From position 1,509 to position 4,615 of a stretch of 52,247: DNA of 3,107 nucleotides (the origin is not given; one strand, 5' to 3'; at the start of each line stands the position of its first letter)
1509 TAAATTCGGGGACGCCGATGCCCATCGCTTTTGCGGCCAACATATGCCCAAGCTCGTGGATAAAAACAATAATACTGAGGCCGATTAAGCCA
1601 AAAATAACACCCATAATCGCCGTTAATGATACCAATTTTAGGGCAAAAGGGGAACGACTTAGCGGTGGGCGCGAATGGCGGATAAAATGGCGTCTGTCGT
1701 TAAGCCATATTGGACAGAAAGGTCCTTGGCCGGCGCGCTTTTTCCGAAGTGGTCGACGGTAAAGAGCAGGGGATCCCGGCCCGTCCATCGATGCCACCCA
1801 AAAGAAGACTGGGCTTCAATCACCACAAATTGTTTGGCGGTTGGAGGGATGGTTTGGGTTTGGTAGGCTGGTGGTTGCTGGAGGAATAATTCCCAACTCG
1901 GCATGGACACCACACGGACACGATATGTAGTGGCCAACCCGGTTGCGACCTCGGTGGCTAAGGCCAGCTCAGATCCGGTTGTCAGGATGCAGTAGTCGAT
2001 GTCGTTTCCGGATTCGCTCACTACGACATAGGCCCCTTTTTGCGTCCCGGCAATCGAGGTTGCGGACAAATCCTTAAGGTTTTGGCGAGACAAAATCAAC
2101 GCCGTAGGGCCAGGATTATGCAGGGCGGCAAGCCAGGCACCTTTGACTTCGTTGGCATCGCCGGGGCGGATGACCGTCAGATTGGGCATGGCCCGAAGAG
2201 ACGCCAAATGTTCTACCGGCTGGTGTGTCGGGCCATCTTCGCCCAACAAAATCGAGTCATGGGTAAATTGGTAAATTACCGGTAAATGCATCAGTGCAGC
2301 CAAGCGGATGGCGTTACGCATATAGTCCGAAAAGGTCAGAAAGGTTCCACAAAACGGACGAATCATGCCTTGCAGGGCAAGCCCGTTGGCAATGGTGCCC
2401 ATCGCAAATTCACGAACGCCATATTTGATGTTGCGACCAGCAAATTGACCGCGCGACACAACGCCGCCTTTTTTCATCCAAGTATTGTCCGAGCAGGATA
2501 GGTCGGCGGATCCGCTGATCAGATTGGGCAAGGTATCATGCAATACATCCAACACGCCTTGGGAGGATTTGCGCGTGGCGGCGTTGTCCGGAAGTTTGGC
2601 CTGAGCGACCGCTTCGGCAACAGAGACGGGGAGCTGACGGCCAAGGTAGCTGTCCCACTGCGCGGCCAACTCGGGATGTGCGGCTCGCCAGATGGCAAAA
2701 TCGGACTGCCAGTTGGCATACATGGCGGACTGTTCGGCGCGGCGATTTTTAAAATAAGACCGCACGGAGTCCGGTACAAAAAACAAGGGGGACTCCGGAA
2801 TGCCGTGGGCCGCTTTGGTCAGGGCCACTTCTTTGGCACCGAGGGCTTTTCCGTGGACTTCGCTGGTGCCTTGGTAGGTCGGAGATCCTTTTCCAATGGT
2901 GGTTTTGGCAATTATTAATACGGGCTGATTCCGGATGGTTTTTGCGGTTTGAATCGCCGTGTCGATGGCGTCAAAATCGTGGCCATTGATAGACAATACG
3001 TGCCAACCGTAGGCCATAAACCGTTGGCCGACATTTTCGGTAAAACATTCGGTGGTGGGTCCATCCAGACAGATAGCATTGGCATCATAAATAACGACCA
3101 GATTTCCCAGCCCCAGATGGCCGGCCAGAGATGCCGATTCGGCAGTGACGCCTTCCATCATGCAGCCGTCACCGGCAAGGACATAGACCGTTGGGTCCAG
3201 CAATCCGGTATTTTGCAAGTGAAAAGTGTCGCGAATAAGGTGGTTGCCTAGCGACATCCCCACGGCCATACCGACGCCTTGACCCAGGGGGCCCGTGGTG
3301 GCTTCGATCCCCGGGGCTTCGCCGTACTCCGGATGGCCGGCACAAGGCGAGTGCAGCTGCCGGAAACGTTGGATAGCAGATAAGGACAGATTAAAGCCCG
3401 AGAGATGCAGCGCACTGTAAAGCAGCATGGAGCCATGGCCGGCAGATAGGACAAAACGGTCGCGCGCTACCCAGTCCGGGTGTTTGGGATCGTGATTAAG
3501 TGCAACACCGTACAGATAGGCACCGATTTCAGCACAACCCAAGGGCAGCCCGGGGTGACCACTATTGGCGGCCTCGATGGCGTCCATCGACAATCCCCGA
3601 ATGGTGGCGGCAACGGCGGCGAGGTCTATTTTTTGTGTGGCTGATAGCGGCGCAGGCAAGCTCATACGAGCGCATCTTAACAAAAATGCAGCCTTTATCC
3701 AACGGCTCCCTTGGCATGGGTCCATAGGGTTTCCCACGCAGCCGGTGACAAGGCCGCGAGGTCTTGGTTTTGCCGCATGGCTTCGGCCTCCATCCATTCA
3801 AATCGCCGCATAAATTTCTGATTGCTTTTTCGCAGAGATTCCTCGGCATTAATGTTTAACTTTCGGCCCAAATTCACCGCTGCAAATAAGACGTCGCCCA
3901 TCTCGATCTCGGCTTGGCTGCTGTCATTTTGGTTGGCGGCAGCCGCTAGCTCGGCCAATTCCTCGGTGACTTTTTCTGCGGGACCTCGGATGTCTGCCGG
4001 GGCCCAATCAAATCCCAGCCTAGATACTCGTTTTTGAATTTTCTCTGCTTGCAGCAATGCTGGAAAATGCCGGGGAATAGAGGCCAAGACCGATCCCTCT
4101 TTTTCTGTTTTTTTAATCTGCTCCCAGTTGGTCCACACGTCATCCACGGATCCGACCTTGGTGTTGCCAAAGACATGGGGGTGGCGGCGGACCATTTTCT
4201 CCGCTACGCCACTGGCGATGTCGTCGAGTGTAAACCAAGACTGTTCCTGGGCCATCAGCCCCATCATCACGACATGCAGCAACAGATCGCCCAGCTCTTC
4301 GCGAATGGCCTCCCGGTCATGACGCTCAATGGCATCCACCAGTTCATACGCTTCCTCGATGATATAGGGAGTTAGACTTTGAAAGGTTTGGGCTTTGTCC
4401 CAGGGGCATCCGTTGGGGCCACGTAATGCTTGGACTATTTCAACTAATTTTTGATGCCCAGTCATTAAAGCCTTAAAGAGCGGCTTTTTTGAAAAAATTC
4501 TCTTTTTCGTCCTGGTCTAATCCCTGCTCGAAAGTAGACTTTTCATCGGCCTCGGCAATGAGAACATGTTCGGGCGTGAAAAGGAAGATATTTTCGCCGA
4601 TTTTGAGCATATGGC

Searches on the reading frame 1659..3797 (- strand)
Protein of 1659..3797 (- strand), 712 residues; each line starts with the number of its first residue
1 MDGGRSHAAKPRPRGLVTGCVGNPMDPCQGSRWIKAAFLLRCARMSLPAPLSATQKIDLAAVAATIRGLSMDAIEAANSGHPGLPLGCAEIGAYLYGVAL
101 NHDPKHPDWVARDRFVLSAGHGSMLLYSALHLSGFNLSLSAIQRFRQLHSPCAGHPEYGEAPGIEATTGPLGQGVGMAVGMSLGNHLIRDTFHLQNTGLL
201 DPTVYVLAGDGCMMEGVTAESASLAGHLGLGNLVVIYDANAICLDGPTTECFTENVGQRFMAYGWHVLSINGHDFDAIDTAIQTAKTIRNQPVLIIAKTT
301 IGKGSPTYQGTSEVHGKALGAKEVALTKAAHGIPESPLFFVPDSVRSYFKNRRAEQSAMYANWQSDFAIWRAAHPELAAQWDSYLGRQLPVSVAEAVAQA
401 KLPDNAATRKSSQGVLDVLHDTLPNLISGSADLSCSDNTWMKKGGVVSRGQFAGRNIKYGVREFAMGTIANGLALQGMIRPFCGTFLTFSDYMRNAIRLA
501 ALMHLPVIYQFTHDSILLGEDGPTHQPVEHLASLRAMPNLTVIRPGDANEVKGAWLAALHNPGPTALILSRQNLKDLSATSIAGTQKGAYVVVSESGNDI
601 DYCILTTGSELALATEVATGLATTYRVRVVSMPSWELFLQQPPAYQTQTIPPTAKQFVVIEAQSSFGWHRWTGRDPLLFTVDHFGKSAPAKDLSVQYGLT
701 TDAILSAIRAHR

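Call 44: find_encoding_contigs(protein=window:1659-3797:-, flank=10000)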
Protein window:1659-3797:- (712 aa): no gene with exactly this product is on record in the collection.

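Call 62: search_protein_families(library=pfam, proteins=[window:1659-3797:-], max_evalue=0.00001)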
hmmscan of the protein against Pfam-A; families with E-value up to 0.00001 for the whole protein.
window:1659-3797:- (712 aa): 3 families
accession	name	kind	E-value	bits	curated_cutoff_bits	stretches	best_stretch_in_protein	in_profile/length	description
PF00456.26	Transketolase_N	-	9.9e-120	399.9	22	1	62-390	5-334/334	Transketolase, thiamine diphosphate binding domain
PF02779.29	Transket_pyr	-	1.3e-52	178.4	27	1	406-575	3-173/174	Transketolase, pyrimidine binding domain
PF22613.1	Transketolase_C_1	-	1.8e-28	99.5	27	1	588-700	1-113/113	Transketolase-like TK C-terminal domain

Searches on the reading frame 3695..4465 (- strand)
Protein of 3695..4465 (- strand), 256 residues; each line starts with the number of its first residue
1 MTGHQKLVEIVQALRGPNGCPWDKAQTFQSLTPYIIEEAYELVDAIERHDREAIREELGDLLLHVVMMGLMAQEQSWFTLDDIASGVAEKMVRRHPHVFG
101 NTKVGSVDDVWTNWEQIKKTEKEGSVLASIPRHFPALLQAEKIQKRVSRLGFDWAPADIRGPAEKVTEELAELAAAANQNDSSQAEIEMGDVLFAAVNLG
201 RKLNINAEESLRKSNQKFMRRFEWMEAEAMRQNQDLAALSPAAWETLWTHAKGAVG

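Call 74: find_encoding_contigs(protein=window:3695-4465:-, flank=10000)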
Protein window:3695-4465:- (256 aa): 1 contig read that carries it; 1 place shown.
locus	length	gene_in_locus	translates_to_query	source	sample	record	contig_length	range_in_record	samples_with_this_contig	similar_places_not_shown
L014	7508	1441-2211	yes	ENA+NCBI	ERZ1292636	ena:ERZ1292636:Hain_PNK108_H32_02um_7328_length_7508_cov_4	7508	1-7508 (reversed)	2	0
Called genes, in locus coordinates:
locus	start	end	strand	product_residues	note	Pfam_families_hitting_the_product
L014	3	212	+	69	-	?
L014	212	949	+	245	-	PF01168:Ala_racemase_N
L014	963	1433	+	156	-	PF04472:SepF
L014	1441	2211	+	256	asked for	PF03819:MazG, PF01503:PRA-PH (weak), PF03819:MazG (weak)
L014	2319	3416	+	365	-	PF00456:Transketolase_N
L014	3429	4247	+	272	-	PF02779:Transket_pyr, PF22613:Transketolase_C_1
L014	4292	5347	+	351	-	PF02163:Peptidase_M50, PF00595:PDZ, PF13180:PDZ_2, PF17820:PDZ_6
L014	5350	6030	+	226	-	PF02463:SMC_N (weak), PF00005:ABC_tran, PF13304:AAA_21 (faint)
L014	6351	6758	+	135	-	PF02687:FtsX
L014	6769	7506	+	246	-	PF13623:SurA_N_2, PF13624:SurA_N_3, PF09312:SurA_N (weak), PF13616:Rotamase_3, PF00639:Rotamase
